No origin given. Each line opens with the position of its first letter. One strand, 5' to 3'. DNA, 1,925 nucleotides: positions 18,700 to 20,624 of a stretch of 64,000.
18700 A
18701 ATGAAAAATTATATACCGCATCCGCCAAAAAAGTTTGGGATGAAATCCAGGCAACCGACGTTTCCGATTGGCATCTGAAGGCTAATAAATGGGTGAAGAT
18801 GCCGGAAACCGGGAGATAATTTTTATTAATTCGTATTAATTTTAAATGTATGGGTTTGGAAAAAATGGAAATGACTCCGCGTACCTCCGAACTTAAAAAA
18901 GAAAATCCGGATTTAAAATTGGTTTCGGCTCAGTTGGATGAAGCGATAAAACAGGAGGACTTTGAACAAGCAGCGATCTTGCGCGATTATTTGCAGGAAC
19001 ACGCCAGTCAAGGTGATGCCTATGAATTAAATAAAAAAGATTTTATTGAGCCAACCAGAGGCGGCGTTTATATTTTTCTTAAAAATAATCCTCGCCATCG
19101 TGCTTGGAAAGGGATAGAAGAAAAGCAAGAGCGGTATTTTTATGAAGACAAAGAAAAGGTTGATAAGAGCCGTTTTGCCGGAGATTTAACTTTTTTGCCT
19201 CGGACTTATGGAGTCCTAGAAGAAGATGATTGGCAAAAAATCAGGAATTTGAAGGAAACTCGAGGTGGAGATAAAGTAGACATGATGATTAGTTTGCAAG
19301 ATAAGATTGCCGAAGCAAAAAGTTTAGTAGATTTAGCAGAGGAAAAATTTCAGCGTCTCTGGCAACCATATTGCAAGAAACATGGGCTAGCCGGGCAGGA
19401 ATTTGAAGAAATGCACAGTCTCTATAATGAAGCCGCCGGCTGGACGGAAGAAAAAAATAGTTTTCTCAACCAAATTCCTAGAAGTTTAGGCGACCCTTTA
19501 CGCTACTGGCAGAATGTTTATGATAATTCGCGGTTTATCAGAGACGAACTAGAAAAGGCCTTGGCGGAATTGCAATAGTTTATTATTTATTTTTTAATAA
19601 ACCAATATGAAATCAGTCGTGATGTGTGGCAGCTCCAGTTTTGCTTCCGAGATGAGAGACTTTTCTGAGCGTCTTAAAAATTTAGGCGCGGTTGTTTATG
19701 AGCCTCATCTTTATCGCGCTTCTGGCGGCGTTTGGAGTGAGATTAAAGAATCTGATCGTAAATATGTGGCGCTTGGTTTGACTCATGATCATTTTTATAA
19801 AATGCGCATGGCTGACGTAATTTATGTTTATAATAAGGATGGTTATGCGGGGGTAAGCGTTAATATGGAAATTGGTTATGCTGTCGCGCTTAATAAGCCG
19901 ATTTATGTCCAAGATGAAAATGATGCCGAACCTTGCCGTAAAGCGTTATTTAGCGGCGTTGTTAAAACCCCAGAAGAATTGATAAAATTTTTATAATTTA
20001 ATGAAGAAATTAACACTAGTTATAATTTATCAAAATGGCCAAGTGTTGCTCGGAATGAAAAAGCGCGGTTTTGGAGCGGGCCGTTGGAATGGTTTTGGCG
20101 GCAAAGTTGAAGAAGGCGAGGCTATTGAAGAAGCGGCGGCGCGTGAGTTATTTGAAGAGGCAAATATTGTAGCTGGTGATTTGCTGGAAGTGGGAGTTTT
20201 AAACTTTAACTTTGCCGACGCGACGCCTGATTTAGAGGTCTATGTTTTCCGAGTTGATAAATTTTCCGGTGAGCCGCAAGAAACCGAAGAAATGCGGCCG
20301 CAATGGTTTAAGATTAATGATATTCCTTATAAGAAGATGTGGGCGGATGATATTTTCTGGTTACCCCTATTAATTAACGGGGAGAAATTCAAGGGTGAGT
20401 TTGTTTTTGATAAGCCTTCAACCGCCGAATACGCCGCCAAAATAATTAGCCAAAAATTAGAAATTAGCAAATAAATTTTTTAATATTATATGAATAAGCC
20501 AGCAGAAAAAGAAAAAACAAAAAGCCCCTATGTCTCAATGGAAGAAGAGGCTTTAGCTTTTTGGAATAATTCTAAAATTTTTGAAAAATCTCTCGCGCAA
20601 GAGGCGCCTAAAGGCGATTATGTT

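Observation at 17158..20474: Tight nucleotide-sanitation/salvage cluster: ASCH(YqfB-like) - UVR-A - HD(YfbR-like) - UVR-B - DNPH1/NDT-fold - MTH1-like Nudix, feeding into ileS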

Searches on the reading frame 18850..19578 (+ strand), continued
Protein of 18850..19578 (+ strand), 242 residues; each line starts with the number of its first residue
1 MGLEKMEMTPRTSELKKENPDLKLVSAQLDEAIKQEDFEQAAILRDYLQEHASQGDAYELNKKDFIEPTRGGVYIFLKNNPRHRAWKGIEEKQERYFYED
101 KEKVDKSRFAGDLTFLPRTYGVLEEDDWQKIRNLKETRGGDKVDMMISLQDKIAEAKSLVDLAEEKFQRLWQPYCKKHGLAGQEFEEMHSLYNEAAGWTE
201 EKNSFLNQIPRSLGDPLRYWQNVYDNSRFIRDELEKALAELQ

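Call 84: search_dna_similar(query=window:18850-19578:+, collection=phages, mode=protein, max_evalue=0.001, max_rows=10)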
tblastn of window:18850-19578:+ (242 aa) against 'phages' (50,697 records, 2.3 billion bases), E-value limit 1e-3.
No match.

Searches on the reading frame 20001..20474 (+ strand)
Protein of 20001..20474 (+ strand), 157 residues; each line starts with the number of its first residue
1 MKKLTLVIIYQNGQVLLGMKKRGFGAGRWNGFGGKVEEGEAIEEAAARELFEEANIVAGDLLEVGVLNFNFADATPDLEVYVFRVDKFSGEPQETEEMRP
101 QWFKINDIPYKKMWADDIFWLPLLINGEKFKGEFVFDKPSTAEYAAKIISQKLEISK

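Call 3: search_protein_families(library=pfam, proteins=[window:20001-20474:+], max_evalue=1)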
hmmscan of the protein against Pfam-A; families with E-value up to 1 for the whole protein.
window:20001-20474:+ (157 aa): 2 families
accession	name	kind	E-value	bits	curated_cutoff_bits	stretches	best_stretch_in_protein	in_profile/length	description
PF00293.34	NUDIX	-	4.6e-18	65.9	21.1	1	6-118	7-128/134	NUDIX domain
PF14815.12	NUDIX_4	-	1.9e-05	24.9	35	1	6-108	3-98/113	NUDIX domain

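Call 4: search_protein_families(library=ncbifam, proteins=[window:20001-20474:+], max_evalue=1)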
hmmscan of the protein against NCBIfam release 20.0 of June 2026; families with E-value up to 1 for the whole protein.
window:20001-20474:+ (157 aa): 21 families
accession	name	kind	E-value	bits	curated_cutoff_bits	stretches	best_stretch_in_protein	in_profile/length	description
NF006530.0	PRK08999.1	equivalog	5.8e-15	55.1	245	1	7-113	12-117/315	Nudix family hydrolase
NF008044.0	PRK10776.1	equivalog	4.9e-12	45.8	148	1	23-108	27-110/130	8-oxo-dGTP diphosphatase MutT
TIGR00586.1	mutt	equivalog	1.5e-11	44.4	97.9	1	7-109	11-112/129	8-oxo-dGTP diphosphatase MutT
NF007834.0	PRK10546.1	equivalog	1.2e-09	38.1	156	1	7-107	9-108/135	pyrimidine (deoxy)nucleoside triphosphate diphosphatase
NF001299.0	PRK00241.1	equivalog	1.8e-06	27.6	158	1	7-107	140-237/263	NAD(+) diphosphatase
TIGR02705.1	nudix_YtkD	equivalog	1.9e-06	27.5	154.4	1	7-89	29-107/156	RNA deprotection pyrophosphohydrolase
NF006961.0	PRK09438.1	equivalog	5e-06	26.1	103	1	5-58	11-63/151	dihydroneopterin triphosphate diphosphatase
NF012016.0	PRK15472.1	equivalog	4.4e-05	23.2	95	1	8-54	10-58/141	nucleoside triphosphatase NudI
NF001934.0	PRK00714.1-1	equivalog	5.1e-05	22.8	241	1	5-58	12-62/176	RNA pyrophosphohydrolase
NF001938.0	PRK00714.1-5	equivalog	0.00016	21.1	116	1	6-65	18-83/172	RNA pyrophosphohydrolase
NF041652.1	Nud_hyd_Dein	equivalog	0.00035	20.8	200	1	6-58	18-74/152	Nudix hydrolase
NF003785.0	PRK05379.1-1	equivalog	0.00082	18.7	418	1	7-56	210-257/347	bifunctional nicotinamide-nucleotide adenylyltransferase/Nudix hydroxylase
NF003788.0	PRK05379.1-5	equivalog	0.0011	18.4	354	1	7-56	218-267/351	bifunctional nicotinamide-nucleotide adenylyltransferase/Nudix hydroxylase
NF008736.0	PRK11762.1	equivalog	0.0031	17.1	169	1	34-64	81-111/186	ADP compounds hydrolase NudE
NF003786.0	PRK05379.1-2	equivalog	0.0032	16.7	397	1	8-56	224-272/354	bifunctional nicotinamide-nucleotide adenylyltransferase/Nudix hydroxylase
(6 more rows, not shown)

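Call 5: search_protein_families(library=padloc, proteins=[window:20001-20474:+], max_evalue=1)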
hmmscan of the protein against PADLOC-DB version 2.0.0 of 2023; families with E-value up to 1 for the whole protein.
window:20001-20474:+ (157 aa): 1 family
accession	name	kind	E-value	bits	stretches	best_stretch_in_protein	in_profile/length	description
PDLC04899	PDC-S07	-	4.7e-13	46.9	1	4-121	9-125/135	-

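Call 25: search_solved_structures(query=window:20001-20474:+, max_evalue=0.001, show_alignments=2)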
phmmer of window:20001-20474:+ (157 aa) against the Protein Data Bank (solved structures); distinct sequences matched with E-value up to 0.001: 52.
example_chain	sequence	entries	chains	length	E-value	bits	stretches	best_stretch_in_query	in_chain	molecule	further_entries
5otn_A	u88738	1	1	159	1.8e-50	174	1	2-137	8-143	Nudix (Nucleoside diphosphate linked moiety X)-type motif 1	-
5hzx_A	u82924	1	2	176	2.5e-50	173.5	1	2-137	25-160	Nudix (Nucleoside diphosphate linked moiety X)-type motif 1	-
6ehh_A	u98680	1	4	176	5.7e-47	162.6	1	4-141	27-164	7,8-dihydro-8-oxoguanine triphosphatase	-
5mze_A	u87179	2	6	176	1.5e-46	161.2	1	4-141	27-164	7,8-dihydro-8-oxoguanine triphosphatase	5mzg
5mzf_A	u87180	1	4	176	2e-46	160.9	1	4-142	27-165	MTH1 protein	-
5ws7_A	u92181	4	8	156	4.7e-46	159.6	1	4-141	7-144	7,8-dihydro-8-oxoguanine triphosphatase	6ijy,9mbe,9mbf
9xri_A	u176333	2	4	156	8.4e-46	158.8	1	4-141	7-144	Oxidized purine nucleoside triphosphate hydrolase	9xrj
6aa3_A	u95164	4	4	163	1.4e-45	158.1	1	4-147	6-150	7,8-dihydro-8-oxoguanine triphosphatase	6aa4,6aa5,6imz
5ghi_A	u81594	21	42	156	2.1e-45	157.5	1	4-141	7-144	7,8-dihydro-8-oxoguanine triphosphatase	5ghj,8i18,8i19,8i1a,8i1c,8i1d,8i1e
6jvo_A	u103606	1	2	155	2.2e-45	157.5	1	4-141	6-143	7,8-dihydro-8-oxoguanine triphosphatase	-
1iry_A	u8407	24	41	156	2.2e-45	157.5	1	4-141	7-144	hMTH1 | 7,8-dihydro-8-oxoguanine triphosphatase | Oxidized purine nucleoside triphosphate hydrolase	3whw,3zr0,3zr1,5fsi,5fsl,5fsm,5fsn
7n03_A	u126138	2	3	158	2.3e-45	157.4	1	4-141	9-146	7,8-dihydro-8-oxoguanine triphosphatase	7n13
4c9w_A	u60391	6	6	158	2.3e-45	157.4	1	4-141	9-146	7,8-DIHYDRO-8-OXOGUANINE TRIPHOSPHATASE | Isoform p26 of Oxidized purine nucleoside triphosphate hydrolase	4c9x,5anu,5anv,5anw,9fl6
4n1t_A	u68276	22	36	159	2.4e-45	157.4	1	4-141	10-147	7,8-dihydro-8-oxoguanine triphosphatase | Oxidized purine nucleoside triphosphate hydrolase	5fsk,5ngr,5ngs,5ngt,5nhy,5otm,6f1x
4n1u_A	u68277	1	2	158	2.4e-45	157.4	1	4-141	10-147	7,8-dihydro-8-oxoguanine triphosphatase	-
1mut_A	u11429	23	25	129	2.9e-05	27.1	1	9-105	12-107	NUCLEOSIDE TRIPHOSPHATE PYROPHOSPHOHYDROLASE | Mutator mutT protein | 7,8-dihydro-8-oxoguanine-triphosphatase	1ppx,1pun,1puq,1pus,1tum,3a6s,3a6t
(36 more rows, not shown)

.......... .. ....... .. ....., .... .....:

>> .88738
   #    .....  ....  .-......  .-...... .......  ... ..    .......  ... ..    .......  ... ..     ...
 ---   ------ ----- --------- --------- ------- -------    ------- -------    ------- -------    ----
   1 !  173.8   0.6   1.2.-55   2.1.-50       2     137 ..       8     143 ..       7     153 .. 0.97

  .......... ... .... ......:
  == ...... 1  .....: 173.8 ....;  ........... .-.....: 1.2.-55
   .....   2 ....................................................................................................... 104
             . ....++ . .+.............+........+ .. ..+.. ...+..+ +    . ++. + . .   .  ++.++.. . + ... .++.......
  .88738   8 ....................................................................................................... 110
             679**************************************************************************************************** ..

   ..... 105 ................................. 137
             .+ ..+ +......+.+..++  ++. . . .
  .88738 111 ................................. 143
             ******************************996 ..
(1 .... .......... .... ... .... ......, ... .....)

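Call 32: search_protein_families(library=phrogs, proteins=[window:20001-20474:+], max_evalue=0.01)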
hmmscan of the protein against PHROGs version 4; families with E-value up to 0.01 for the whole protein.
window:20001-20474:+ (157 aa): 7 families
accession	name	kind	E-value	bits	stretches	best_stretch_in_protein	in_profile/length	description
phrog_1198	-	other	3e-18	67.5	1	2-111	37-153/253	MutT/NUDIX hydrolase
phrog_15528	-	head and packaging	9.3e-13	48.4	1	7-113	526-628/794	portal protein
phrog_10313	-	other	1.5e-12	48.5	1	1-108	10-121/159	nudix hydrolase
phrog_1185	-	other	1e-07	32.7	1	7-110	153-275/301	nudix hydrolase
phrog_6216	-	unknown function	1.1e-05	25.4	1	7-110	6-100/545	-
phrog_19657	-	other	0.00016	22.7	1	22-59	54-91/176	nudix hydrolase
phrog_33703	-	lysis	0.0011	20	1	3-45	34-74/76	endolysin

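Call 85: search_dna_similar(query=window:20001-20474:+, collection=phages, mode=protein, max_evalue=0.00001, max_rows=10)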
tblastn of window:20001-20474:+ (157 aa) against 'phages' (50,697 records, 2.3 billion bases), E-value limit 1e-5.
No match.
